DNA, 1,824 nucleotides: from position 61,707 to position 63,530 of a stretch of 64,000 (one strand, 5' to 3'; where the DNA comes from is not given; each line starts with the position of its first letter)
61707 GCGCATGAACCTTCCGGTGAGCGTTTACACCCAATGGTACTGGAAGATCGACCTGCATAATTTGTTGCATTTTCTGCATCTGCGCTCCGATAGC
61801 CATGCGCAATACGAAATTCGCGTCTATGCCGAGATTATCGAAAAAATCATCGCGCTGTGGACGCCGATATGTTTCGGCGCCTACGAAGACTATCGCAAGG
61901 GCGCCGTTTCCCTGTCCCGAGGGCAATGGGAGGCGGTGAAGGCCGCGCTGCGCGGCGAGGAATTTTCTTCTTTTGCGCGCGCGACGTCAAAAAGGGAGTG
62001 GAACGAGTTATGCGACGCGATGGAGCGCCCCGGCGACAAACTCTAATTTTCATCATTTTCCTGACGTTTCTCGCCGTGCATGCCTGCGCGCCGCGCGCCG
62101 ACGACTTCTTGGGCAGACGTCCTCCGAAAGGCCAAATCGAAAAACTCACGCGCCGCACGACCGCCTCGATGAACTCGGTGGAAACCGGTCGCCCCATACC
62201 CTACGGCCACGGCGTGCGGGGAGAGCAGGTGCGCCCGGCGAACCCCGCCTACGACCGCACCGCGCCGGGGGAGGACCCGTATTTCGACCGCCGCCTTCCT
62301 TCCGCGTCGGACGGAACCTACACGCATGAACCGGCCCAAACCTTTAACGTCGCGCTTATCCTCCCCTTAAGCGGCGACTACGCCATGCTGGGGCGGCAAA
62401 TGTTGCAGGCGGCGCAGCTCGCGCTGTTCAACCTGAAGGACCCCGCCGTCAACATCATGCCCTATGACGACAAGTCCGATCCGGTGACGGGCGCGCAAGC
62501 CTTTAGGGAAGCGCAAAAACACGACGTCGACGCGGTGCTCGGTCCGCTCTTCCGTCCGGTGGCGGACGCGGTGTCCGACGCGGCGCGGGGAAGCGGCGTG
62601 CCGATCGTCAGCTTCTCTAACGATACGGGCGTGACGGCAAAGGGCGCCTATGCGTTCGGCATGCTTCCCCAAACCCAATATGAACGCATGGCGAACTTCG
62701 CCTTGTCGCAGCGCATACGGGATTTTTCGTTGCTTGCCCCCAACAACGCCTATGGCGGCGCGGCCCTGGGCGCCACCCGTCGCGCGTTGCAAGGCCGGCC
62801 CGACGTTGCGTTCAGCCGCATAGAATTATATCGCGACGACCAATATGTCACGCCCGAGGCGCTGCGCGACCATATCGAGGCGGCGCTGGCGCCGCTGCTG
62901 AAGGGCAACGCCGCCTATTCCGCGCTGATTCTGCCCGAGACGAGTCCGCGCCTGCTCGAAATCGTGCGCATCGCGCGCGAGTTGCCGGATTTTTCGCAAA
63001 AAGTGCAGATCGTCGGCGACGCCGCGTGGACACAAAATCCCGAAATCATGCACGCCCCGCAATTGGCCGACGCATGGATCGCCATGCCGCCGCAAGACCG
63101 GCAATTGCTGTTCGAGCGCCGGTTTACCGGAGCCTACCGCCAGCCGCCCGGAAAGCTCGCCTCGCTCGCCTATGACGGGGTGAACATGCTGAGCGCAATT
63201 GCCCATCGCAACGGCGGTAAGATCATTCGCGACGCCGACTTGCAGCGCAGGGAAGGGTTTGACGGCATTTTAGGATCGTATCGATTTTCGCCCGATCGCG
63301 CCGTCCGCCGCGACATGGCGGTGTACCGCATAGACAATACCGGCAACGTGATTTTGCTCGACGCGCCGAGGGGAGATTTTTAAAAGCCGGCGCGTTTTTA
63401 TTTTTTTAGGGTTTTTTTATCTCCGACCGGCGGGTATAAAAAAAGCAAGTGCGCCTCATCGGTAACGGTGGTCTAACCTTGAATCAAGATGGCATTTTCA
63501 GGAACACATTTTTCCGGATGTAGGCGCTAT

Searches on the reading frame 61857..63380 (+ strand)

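Call 14: search_protein_families(library=pfam, proteins=[window:61857-63380:+], max_evalue=0.001)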
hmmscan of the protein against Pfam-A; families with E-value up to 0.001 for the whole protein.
window:61857-63380:+ (508 aa): 3 families
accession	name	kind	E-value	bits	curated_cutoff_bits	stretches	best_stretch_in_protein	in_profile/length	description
PF13458.12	Peripla_BP_6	-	7.3e-25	88.8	31.7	1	163-496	2-342/343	Periplasmic binding protein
PF04348.19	LppC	-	5.1e-11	42.3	28.8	1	148-306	204-365/563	LppC putative lipoprotein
PF01094.35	ANF_receptor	-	7.9e-06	25.6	25.4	1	201-312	28-144/353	Receptor family ligand binding region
